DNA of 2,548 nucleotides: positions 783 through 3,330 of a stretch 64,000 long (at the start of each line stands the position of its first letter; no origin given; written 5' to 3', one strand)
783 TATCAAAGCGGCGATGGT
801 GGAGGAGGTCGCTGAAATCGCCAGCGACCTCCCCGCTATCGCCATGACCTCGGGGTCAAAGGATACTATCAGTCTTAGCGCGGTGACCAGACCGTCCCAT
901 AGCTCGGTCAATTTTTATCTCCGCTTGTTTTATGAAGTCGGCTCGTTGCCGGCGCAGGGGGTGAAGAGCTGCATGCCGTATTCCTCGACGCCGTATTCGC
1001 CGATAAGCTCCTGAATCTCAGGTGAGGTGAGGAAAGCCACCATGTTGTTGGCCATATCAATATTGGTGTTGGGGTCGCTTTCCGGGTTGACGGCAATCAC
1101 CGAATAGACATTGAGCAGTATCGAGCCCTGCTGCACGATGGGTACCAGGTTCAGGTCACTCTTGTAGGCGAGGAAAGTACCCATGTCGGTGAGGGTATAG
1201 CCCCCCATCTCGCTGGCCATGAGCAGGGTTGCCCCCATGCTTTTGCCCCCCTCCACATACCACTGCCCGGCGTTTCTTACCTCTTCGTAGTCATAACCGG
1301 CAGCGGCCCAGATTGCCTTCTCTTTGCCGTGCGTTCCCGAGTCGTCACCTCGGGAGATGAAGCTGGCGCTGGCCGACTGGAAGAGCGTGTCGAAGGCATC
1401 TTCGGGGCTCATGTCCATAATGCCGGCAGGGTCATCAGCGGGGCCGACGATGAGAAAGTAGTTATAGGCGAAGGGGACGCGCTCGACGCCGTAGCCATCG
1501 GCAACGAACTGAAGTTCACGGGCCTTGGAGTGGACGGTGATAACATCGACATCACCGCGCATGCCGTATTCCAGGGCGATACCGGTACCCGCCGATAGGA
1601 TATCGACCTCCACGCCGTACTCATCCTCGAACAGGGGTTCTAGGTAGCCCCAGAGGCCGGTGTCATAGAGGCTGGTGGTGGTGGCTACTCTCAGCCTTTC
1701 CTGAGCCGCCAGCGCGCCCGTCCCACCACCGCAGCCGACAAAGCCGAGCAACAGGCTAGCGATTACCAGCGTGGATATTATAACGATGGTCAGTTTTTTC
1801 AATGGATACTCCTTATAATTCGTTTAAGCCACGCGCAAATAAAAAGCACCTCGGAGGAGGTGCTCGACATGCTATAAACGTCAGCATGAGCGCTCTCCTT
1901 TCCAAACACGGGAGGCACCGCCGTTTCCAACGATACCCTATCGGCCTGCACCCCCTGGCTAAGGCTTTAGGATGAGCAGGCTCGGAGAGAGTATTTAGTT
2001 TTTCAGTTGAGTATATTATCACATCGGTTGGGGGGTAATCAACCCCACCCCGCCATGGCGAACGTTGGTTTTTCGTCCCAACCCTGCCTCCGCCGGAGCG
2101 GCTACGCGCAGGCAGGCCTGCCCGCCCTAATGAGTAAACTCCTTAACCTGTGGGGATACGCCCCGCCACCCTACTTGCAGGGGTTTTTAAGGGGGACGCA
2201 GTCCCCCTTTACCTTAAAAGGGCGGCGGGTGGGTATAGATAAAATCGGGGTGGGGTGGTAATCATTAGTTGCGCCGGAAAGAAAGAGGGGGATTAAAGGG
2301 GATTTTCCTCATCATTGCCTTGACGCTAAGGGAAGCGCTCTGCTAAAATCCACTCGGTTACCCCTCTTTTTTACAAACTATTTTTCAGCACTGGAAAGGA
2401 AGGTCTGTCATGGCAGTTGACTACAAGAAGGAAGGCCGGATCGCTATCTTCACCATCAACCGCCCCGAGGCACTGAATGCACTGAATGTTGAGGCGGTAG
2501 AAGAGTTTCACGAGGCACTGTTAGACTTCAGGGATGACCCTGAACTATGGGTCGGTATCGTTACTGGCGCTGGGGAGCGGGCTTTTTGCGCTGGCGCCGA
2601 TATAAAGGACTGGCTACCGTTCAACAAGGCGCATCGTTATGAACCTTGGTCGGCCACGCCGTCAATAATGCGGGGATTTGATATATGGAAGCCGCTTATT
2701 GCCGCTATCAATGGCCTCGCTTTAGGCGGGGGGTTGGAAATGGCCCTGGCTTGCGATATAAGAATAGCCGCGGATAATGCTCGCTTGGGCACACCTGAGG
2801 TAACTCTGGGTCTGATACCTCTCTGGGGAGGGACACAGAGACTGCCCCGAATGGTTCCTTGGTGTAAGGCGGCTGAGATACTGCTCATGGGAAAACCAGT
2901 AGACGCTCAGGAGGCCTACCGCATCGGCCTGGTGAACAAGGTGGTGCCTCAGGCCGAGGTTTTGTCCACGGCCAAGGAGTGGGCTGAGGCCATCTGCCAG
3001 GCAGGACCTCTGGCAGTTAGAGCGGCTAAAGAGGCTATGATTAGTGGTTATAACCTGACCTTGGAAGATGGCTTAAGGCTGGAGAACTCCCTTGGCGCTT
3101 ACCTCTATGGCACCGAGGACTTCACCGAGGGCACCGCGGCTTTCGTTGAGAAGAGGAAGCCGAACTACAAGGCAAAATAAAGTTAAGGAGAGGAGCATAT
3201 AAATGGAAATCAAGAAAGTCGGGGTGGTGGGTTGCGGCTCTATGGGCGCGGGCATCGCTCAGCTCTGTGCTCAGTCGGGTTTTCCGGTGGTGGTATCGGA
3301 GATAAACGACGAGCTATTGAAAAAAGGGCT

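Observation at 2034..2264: Family of ~200-250-bp palindromic, G-run-rich MITE-like elements; this copy has perfect TIRs and an 8-bp target-site duplication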

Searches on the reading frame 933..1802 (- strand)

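Call 97: search_protein_families(library=pfam, proteins=[window:933-1802:-], max_evalue=0.00001)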
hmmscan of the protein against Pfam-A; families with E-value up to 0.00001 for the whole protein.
window:933-1802:- (290 aa): 2 families
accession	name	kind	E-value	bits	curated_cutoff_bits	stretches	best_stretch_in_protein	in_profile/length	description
PF12849.12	PBP_like_2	-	9.2e-33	114.6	27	1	36-262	9-267/267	PBP superfamily domain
PF13531.11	SBP_bac_11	-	2.2e-08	34.6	25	1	56-272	18-226/227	Bacterial extracellular solute-binding protein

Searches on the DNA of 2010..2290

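Call 29: search_rna_families(source=window, start=2010, end=2290, threshold=evalue, max_evalue=10)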
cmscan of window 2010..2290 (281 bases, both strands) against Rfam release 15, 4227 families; matches with E-value up to 10: 3.
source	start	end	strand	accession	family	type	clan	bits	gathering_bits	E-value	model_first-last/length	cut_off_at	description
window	2190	2215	+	RF01785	blv_FSE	Cis-reg; frameshift_element;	-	16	34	1.3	1-27/27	no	ribosomal frameshift site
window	2176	2258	+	RF01930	bxd_2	Gene; lncRNA;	-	13.2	80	0.86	1-91/91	no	Bithoraxoid conserved region 2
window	2183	2208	-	RF01785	blv_FSE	Cis-reg; frameshift_element;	-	12.8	34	9.6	1-27/27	no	ribosomal frameshift site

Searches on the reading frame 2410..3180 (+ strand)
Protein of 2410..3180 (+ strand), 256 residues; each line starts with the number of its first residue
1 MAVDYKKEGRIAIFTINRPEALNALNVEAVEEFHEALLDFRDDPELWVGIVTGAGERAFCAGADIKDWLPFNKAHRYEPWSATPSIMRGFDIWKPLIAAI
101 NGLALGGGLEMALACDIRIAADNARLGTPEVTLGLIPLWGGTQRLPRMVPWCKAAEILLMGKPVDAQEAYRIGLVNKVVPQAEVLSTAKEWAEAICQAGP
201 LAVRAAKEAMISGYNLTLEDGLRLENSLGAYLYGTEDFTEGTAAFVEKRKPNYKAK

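Call 50: find_related_loci(query=window:2410-3177:+, collection=metagenome_contigs, flank=3000)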
Query window:2410-3177:+ (256 aa) in metagenome_contigs; peptide patterns used: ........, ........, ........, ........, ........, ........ (x = any residue, [..] = any of these).
378 stretches matched a pattern; 131 encode a relative of the query (tblastn E <= 1e-3); the best 80 are kept; 80 distinct loci.
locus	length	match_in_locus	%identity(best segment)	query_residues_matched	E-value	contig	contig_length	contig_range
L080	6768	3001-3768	96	1-256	7e-168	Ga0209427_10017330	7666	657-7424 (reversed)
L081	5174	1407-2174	92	1-256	7e-164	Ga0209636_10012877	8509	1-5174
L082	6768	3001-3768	92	1-256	3e-161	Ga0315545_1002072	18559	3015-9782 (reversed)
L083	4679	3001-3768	90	1-256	6e-162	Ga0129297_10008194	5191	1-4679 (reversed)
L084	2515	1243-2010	87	1-256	2e-162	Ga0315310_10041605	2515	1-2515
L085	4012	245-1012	82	1-256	2e-146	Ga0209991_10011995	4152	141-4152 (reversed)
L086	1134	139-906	80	1-256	2e-155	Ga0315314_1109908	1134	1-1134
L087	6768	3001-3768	79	1-256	1e-140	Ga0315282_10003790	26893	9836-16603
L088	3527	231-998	79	1-256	3e-145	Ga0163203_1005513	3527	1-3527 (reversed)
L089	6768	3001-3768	80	1-256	1e-140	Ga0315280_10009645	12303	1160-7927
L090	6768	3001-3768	81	1-256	5e-140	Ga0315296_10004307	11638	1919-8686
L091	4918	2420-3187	80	1-256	4e-141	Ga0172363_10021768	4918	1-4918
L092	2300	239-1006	79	1-256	3e-148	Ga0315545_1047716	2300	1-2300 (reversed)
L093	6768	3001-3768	80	1-256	1e-139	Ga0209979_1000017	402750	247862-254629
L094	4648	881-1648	80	1-256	1e-139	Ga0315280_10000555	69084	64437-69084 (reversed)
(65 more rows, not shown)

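Call 91: find_encoding_contigs(protein=window:2410-3180:+, flank=1500, max_places=8)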
Protein window:2410-3180:+ (256 aa): no gene with exactly this product is on record in the collection.

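Call 97: search_protein_families(library=pfam, proteins=[window:2410-3177:+], max_evalue=0.00001)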
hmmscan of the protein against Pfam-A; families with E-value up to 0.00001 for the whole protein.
window:2410-3177:+ (256 aa): 2 families
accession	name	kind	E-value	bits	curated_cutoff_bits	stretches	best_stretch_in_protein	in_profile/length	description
PF00378.25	ECH_1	-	7e-70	235.7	27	1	8-255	3-250/251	Enoyl-CoA hydratase/isomerase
PF16113.10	ECH_2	-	3.2e-39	135.8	27.2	1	12-184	2-177/335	Enoyl-CoA hydratase/isomerase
